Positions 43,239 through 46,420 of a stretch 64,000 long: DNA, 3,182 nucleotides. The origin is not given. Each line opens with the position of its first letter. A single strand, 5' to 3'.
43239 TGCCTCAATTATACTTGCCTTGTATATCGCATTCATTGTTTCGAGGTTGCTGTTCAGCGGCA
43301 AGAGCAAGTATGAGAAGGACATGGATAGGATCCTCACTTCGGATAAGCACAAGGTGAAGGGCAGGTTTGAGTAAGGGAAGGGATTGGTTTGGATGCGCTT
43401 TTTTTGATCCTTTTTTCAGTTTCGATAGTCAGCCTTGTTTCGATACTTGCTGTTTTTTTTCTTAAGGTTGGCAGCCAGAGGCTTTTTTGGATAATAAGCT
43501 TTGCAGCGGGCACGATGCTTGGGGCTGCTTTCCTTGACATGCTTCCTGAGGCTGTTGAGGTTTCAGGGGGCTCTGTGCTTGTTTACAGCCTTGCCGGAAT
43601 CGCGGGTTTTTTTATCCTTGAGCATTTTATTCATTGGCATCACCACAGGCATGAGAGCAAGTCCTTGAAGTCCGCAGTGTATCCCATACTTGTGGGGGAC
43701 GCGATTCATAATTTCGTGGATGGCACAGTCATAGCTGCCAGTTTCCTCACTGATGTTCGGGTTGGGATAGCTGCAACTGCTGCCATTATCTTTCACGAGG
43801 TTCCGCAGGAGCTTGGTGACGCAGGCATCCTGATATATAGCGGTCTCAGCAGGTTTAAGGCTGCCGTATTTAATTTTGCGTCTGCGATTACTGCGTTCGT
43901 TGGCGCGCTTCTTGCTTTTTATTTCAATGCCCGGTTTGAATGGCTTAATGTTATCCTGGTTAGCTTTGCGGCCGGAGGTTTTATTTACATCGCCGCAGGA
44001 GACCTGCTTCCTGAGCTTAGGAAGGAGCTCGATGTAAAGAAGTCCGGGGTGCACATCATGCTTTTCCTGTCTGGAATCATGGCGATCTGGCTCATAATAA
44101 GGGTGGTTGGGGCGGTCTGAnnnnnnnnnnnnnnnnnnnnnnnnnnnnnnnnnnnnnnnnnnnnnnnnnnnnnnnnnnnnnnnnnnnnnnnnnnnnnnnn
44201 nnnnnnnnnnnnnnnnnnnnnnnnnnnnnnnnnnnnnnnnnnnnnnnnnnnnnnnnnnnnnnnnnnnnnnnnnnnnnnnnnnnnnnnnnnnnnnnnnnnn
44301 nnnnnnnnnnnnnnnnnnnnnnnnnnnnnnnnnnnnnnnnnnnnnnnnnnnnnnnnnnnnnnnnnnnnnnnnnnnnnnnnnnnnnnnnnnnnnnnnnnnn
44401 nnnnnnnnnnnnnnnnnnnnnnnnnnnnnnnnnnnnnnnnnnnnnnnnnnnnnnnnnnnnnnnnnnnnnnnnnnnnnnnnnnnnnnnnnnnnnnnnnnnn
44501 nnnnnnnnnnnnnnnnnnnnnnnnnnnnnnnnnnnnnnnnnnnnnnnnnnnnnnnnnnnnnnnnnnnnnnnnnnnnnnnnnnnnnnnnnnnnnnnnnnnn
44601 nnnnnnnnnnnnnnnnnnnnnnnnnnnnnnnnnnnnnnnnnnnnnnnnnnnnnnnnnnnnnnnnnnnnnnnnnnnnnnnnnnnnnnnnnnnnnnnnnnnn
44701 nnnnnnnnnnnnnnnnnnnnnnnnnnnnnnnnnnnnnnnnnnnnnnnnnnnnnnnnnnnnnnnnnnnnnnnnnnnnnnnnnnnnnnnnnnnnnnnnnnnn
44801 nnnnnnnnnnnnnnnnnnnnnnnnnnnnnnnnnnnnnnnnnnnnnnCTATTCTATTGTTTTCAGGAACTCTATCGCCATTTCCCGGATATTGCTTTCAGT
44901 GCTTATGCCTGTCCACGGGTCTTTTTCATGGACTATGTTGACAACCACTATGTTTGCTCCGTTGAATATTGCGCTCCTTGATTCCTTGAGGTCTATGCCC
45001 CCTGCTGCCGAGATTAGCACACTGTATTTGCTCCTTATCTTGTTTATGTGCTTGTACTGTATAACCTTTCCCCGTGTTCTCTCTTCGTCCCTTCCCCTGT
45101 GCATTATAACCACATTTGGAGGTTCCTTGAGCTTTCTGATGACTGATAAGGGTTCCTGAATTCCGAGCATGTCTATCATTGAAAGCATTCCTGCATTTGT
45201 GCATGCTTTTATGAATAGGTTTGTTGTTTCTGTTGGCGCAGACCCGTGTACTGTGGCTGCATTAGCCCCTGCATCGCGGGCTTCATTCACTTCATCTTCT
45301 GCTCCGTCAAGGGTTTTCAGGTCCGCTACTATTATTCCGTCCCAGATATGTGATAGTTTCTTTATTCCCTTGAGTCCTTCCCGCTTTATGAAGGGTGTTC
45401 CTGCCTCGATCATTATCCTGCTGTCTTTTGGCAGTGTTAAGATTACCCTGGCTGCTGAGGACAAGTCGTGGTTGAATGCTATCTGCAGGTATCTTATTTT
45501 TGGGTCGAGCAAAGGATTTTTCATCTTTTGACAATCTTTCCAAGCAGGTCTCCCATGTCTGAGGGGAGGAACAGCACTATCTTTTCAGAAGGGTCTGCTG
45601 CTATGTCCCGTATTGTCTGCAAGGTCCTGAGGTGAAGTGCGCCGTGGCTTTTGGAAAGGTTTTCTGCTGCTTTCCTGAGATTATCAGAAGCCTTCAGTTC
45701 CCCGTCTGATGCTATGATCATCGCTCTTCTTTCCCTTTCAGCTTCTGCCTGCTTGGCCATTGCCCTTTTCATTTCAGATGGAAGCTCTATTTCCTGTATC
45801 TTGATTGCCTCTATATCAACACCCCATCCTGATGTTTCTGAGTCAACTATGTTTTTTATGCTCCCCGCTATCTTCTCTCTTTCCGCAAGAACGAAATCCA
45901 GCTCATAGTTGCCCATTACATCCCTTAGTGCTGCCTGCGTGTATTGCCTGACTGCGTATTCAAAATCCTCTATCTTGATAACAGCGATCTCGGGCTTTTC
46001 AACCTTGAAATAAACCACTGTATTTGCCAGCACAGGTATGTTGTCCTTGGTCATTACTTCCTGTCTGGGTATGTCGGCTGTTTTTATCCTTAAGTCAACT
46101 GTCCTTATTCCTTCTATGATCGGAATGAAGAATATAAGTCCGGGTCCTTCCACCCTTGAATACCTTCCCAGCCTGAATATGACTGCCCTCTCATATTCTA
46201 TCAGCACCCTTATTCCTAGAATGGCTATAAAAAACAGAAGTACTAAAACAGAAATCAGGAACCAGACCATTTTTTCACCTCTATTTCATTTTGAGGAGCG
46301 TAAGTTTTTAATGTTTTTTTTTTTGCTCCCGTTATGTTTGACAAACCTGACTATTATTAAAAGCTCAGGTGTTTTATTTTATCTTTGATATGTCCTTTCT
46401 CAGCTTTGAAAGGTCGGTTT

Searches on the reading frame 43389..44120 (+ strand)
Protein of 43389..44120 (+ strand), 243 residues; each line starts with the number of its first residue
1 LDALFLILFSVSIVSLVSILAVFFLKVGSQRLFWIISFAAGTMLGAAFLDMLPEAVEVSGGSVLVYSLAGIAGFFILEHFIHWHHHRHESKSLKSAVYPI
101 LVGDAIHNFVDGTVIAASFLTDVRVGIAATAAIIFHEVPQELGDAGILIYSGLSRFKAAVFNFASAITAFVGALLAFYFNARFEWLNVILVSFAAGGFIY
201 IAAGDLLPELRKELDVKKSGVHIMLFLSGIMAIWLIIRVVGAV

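Call 26: search_protein_families(library=pfam, proteins=[window:43389-44120:+], max_evalue=0.0001)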
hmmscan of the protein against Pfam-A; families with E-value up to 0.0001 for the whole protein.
window:43389-44120:+ (243 aa): 1 family
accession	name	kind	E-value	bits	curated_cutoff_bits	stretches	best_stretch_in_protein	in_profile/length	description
PF02535.28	Zip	-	2.2e-35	122.9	35.1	2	86-236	167-322/323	ZIP Zinc transporter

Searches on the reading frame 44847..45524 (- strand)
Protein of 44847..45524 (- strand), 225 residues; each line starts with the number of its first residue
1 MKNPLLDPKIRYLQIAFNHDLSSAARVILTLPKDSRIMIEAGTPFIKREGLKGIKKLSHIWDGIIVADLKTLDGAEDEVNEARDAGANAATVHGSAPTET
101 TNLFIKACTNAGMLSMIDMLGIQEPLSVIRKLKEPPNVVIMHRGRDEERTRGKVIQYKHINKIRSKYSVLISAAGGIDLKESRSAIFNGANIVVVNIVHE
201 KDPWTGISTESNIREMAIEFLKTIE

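Call 67: search_protein_families(library=pfam, proteins=[window:44847-45524:-], max_evalue=0.0001)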
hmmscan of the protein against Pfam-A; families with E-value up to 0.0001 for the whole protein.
window:44847-45524:- (225 aa): 1 family
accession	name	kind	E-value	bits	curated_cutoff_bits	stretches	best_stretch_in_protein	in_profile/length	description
PF00215.30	OMPdecase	-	1.2e-17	65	27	1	12-195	2-204/221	Orotidine 5'-phosphate decarboxylase / HUMPS family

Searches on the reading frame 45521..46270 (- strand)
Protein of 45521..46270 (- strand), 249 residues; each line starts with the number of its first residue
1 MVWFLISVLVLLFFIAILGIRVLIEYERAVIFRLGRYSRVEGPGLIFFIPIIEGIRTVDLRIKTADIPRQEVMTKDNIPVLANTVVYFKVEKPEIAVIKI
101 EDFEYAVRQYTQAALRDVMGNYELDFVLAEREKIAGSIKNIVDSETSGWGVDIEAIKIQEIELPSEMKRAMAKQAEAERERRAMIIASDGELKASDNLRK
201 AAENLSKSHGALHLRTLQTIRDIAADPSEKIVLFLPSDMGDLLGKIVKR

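Call 67: search_protein_families(library=pfam, proteins=[window:45521-46270:-], max_evalue=0.0001)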
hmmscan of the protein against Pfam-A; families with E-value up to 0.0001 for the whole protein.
window:45521-46270:- (249 aa): 2 families
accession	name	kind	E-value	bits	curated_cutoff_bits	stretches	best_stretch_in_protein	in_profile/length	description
PF01145.31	Band_7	-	3.3e-40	138.4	23.6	1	25-189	5-173/176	SPFH domain / Band 7 family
PF13421.11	Band_7_1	-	8.8e-06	25.9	24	1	100-176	130-208/211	SPFH domain-Band 7 family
